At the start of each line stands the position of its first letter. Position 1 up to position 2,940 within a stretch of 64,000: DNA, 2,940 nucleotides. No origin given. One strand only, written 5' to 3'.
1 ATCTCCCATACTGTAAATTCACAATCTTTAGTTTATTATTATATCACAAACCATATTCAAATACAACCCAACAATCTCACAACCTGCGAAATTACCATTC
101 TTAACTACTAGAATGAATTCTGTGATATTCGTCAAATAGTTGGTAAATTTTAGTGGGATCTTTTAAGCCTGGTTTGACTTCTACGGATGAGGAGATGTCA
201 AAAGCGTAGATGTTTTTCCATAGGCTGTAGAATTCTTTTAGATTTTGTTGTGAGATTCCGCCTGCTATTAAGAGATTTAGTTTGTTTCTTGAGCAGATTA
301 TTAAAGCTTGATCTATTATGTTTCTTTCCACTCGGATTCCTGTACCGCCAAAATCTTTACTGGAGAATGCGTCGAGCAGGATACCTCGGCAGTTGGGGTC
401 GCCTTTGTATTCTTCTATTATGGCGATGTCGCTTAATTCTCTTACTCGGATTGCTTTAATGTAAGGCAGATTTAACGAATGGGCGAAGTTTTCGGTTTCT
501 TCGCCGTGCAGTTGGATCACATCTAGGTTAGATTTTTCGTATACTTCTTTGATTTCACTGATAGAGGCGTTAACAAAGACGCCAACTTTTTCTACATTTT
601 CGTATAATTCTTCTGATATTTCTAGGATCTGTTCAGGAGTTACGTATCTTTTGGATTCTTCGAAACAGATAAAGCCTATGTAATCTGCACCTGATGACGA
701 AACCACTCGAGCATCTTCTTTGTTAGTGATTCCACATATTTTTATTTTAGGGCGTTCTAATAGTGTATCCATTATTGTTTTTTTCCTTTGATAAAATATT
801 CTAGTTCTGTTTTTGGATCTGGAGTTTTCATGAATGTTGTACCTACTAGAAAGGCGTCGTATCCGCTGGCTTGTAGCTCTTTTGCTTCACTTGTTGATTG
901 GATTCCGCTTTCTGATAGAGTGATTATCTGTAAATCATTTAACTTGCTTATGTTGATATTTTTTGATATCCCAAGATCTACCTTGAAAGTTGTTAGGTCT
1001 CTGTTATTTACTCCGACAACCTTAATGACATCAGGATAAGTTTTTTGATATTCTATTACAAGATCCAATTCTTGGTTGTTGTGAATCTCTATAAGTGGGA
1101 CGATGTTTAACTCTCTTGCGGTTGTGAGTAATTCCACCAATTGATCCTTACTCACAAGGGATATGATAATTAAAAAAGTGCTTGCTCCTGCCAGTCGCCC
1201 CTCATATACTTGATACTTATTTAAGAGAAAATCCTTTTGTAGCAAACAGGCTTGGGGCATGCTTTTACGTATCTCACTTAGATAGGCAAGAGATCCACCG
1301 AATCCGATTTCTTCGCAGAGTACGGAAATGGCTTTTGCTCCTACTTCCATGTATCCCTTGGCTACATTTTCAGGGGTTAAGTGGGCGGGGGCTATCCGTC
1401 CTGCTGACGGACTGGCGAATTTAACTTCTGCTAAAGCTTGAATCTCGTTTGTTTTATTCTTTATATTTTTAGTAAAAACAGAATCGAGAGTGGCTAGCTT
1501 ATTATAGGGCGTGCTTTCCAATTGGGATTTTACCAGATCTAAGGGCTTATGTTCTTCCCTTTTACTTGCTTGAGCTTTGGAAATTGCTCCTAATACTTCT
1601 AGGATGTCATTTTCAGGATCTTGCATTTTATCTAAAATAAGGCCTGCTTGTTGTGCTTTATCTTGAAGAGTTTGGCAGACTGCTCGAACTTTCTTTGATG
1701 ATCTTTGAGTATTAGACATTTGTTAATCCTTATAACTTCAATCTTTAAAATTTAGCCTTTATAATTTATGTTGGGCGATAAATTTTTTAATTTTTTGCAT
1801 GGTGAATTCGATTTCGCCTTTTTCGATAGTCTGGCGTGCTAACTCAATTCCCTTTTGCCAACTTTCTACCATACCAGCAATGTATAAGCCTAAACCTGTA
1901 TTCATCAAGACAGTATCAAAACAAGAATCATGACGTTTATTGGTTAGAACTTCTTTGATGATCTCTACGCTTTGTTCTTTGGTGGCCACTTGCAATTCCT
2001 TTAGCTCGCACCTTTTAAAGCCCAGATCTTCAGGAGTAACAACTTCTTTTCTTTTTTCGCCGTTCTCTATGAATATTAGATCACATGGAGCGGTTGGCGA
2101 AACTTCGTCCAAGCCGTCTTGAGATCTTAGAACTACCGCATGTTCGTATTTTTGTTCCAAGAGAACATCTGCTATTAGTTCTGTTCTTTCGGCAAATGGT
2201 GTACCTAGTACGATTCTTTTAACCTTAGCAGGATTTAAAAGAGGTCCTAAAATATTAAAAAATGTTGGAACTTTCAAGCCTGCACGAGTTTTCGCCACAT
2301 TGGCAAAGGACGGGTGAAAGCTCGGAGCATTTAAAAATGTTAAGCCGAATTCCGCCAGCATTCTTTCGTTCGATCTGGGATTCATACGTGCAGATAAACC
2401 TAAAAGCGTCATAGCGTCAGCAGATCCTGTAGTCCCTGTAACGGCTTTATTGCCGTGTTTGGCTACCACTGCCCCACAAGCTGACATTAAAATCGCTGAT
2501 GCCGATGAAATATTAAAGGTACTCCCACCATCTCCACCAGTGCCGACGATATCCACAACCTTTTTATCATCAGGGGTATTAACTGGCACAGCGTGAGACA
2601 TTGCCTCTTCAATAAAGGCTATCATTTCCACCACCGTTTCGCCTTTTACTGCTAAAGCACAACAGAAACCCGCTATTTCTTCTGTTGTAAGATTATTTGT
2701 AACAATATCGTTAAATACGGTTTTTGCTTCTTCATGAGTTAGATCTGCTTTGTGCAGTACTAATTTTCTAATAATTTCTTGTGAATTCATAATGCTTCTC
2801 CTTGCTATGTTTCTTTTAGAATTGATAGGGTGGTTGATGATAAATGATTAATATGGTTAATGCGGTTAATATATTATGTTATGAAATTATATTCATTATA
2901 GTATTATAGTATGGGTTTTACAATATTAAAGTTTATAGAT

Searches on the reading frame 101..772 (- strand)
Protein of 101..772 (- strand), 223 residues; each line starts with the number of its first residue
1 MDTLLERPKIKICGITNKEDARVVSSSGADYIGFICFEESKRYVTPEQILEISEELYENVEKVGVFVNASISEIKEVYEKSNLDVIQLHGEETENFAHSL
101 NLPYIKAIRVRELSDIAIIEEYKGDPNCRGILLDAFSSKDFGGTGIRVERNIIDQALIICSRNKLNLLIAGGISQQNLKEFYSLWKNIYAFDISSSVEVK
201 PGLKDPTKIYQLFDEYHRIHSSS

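Call 26: search_protein_families(library=pfam, proteins=[window:101-772:-], max_evalue=0.00001)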
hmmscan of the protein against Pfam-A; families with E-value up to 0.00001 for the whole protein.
window:101-772:- (223 aa): 1 family
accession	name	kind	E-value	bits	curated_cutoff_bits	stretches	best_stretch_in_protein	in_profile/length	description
PF00697.28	PRAI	-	2.1e-40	138.9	22.7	1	10-214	1-192/193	N-(5'phosphoribosyl)anthranilate (PRA) isomerase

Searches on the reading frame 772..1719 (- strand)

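Call 26: search_protein_families(library=pfam, proteins=[window:772-1719:-], max_evalue=0.00001)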
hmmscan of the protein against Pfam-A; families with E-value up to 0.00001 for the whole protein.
window:772-1719:- (315 aa): 1 family
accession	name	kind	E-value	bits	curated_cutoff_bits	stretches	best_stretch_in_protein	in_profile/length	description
PF00218.27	IGPS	-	2.8e-59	200.8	27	1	66-306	23-251/254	Indole-3-glycerol phosphate synthase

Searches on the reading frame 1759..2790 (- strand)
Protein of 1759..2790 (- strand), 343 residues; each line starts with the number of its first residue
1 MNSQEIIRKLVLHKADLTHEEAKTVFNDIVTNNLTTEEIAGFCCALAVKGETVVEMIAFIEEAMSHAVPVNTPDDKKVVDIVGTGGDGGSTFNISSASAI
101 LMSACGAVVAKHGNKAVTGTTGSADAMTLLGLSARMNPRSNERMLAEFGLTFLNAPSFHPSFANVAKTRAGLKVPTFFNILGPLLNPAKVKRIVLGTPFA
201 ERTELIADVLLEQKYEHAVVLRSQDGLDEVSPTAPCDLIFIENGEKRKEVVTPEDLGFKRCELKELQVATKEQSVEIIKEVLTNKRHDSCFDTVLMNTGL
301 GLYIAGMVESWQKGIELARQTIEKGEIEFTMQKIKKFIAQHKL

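Call 26: search_protein_families(library=pfam, proteins=[window:1759-2790:-], max_evalue=0.00001)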
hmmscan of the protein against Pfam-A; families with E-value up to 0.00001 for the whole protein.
window:1759-2790:- (343 aa): 2 families
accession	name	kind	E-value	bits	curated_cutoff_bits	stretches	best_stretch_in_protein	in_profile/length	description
PF00591.27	Glycos_transf_3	-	2e-75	254.1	27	1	76-326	2-251/253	Glycosyl transferase family, a/b domain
PF02885.22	Glycos_trans_3N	-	3.5e-14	52.7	26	1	4-67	1-63/63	Glycosyl transferase family, helical bundle domain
